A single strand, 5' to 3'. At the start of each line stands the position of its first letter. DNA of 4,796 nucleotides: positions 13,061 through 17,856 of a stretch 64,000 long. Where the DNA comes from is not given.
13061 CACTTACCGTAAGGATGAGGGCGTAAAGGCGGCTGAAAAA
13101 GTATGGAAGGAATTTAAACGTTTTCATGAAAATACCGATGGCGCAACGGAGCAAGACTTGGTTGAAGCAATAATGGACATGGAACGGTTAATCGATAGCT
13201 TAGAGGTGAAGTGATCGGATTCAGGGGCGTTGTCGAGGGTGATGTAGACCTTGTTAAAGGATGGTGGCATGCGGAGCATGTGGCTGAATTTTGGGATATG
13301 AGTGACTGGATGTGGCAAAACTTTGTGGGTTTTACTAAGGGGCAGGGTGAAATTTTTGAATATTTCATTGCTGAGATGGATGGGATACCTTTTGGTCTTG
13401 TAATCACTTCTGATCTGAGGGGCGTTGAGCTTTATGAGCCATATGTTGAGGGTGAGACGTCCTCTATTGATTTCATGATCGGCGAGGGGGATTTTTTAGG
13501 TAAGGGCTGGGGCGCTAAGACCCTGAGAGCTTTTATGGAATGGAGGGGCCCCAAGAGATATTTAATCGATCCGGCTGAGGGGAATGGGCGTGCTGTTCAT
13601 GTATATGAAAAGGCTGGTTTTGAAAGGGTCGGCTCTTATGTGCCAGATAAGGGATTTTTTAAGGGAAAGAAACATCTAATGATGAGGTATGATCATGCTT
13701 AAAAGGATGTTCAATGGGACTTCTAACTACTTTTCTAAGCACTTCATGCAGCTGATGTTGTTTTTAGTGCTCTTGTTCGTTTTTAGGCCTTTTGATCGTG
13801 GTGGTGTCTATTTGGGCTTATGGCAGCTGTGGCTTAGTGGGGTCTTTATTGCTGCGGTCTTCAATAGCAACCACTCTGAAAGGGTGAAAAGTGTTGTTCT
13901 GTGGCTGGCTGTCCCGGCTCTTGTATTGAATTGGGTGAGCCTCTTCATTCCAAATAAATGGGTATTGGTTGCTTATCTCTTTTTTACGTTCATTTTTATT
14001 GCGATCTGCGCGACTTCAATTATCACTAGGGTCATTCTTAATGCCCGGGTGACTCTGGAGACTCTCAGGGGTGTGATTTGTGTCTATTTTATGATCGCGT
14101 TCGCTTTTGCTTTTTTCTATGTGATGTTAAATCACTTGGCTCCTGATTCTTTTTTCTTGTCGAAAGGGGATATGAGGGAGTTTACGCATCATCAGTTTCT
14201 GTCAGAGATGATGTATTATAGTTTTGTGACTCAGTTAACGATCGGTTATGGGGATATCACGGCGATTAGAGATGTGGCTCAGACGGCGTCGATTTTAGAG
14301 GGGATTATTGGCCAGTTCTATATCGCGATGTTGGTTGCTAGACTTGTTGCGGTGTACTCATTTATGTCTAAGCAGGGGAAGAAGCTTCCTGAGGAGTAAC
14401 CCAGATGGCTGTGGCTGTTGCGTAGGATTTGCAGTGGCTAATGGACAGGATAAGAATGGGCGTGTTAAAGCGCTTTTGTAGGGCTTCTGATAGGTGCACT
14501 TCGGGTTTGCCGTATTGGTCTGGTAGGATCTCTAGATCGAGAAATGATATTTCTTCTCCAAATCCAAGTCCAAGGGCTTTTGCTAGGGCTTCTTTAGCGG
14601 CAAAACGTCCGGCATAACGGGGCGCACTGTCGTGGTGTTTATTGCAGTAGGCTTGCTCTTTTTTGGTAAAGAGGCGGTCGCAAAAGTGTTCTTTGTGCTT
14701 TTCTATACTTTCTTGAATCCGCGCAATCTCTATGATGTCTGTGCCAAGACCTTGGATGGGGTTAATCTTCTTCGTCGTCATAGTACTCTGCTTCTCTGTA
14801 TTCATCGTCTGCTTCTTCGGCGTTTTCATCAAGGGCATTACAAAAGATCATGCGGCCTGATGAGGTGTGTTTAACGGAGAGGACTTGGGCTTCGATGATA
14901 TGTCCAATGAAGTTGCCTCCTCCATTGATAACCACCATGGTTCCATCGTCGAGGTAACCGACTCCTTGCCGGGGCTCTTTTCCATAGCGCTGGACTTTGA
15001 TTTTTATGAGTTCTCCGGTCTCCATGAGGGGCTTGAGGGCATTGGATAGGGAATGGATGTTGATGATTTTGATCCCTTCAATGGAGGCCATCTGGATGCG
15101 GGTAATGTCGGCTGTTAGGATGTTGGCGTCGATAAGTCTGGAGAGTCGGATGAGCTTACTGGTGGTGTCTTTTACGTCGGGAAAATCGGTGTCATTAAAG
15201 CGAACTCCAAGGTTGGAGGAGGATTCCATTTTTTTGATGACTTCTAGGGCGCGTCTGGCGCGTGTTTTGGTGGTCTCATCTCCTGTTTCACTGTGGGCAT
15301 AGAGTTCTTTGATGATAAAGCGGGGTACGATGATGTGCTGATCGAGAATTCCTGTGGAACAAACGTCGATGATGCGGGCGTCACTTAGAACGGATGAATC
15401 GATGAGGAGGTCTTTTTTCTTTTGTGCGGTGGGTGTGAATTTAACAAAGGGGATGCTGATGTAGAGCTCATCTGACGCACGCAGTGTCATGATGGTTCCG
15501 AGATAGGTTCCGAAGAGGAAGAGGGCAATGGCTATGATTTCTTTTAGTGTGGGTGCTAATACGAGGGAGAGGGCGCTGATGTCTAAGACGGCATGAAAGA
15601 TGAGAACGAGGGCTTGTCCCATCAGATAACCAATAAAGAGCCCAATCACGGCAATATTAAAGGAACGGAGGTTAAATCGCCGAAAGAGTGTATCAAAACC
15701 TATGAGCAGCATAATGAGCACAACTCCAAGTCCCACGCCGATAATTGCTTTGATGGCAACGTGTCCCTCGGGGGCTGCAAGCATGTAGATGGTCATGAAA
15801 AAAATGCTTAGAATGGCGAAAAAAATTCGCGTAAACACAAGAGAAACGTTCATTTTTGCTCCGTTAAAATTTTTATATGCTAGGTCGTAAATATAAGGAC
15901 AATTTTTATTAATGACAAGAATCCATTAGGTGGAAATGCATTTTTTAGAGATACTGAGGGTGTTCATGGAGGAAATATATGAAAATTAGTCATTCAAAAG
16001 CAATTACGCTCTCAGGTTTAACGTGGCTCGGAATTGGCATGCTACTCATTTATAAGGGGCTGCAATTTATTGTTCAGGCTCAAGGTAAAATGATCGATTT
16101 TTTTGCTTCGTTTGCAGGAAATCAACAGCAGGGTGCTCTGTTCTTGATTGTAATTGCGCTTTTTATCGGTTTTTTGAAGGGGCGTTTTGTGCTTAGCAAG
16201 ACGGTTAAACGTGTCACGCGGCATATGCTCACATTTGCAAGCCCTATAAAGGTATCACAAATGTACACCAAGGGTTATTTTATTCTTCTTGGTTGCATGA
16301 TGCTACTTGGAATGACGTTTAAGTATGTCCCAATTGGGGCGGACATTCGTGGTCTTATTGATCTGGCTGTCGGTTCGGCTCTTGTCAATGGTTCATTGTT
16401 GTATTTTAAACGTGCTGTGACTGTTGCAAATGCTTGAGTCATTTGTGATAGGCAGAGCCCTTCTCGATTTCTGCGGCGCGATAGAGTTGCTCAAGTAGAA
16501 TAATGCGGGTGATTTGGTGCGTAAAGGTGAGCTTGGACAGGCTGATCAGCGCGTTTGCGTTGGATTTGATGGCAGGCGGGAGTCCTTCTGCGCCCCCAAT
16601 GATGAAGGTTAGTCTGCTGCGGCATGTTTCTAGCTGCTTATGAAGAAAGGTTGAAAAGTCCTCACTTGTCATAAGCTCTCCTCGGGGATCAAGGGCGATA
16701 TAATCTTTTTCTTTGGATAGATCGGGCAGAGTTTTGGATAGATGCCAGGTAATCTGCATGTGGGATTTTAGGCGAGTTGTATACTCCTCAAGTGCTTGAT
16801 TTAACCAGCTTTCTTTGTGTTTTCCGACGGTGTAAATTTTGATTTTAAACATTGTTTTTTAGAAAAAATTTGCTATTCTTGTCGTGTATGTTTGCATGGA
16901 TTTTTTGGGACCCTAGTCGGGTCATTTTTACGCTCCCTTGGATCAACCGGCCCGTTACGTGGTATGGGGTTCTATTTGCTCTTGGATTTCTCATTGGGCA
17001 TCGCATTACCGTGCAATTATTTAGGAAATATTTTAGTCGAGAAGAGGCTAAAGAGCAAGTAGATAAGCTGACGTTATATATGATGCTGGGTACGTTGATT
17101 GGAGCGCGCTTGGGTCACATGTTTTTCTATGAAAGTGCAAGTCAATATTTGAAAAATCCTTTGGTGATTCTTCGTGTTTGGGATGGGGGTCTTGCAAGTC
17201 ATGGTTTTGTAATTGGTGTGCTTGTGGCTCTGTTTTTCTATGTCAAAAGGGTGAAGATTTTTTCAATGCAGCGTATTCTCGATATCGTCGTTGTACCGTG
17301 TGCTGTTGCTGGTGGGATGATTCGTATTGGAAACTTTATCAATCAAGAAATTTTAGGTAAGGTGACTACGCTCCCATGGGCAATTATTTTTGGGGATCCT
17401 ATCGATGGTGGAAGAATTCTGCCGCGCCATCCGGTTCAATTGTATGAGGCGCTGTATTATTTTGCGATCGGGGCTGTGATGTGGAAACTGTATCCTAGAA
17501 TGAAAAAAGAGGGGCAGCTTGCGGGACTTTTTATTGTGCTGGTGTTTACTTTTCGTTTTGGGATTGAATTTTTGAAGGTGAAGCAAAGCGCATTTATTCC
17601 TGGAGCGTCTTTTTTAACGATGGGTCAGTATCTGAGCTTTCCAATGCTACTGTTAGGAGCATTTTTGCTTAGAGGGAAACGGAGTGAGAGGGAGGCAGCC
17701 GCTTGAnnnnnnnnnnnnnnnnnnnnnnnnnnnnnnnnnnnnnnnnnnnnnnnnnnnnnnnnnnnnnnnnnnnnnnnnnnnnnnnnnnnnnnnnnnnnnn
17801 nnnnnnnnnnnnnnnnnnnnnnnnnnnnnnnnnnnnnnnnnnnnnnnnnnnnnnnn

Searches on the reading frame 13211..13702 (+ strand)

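Call 26: search_protein_families(library=pfam, proteins=[window:13211-13702:+], max_evalue=0.01)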
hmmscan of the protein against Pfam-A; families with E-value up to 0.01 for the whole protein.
window:13211-13702:+ (163 aa): 4 families
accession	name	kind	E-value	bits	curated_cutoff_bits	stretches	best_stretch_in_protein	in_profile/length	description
PF13523.12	Acetyltransf_8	-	8.5e-15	55.1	27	1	9-141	3-141/145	Acetyltransferase (GNAT) domain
PF13302.13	Acetyltransf_3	-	4e-05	24.8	25.4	1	20-138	8-138/138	Acetyltransferase (GNAT) domain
PF00583.31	Acetyltransf_1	-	0.0012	19.5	20.7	1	45-137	31-116/116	Acetyltransferase (GNAT) family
PF13508.13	Acetyltransf_7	-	0.0063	17.3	27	0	89-138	34-83/84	Acetyltransferase (GNAT) domain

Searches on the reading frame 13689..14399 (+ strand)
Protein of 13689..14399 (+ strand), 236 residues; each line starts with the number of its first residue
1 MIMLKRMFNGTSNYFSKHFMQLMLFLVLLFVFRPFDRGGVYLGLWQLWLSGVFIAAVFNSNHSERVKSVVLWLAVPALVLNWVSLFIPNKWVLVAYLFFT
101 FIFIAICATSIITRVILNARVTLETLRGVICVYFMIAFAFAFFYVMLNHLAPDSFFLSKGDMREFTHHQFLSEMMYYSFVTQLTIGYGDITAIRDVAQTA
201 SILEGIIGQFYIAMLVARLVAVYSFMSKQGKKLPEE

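Call 26: search_protein_families(library=pfam, proteins=[window:13689-14399:+], max_evalue=0.01)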
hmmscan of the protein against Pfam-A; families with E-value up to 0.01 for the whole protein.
window:13689-14399:+ (236 aa): 1 family
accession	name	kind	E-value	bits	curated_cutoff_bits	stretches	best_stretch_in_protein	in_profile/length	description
PF07885.22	Ion_trans_2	-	2.2e-10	40.7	22.5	1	134-222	5-76/79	Ion channel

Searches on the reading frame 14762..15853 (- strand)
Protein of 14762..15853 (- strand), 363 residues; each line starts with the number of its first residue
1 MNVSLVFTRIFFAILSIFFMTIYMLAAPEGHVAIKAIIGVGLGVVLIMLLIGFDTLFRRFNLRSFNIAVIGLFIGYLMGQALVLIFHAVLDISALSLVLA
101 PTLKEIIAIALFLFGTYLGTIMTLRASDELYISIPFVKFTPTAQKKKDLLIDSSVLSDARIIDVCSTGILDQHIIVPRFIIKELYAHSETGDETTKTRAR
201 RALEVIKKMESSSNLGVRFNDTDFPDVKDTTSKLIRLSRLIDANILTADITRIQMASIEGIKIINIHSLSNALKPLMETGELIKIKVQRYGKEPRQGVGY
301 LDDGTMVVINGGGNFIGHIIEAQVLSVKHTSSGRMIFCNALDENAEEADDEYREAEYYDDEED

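Call 26: search_protein_families(library=pfam, proteins=[window:14762-15853:-], max_evalue=0.01)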
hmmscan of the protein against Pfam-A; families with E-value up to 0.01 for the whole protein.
window:14762-15853:- (363 aa): 1 family
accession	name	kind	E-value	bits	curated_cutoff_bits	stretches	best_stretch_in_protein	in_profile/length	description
PF01938.26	TRAM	-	0.00018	21.7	21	1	279-330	4-54/61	TRAM domain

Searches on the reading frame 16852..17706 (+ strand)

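Call 33: search_protein_families(library=pfam, proteins=[window:16852-17706:+], max_evalue=0.001)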
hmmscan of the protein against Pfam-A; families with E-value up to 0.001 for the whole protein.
window:16852-17706:+ (284 aa): 1 family
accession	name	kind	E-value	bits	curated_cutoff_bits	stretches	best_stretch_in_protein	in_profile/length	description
PF01790.23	LGT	-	4.5e-61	206.7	24.9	1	31-273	7-238/240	Prolipoprotein diacylglyceryl transferase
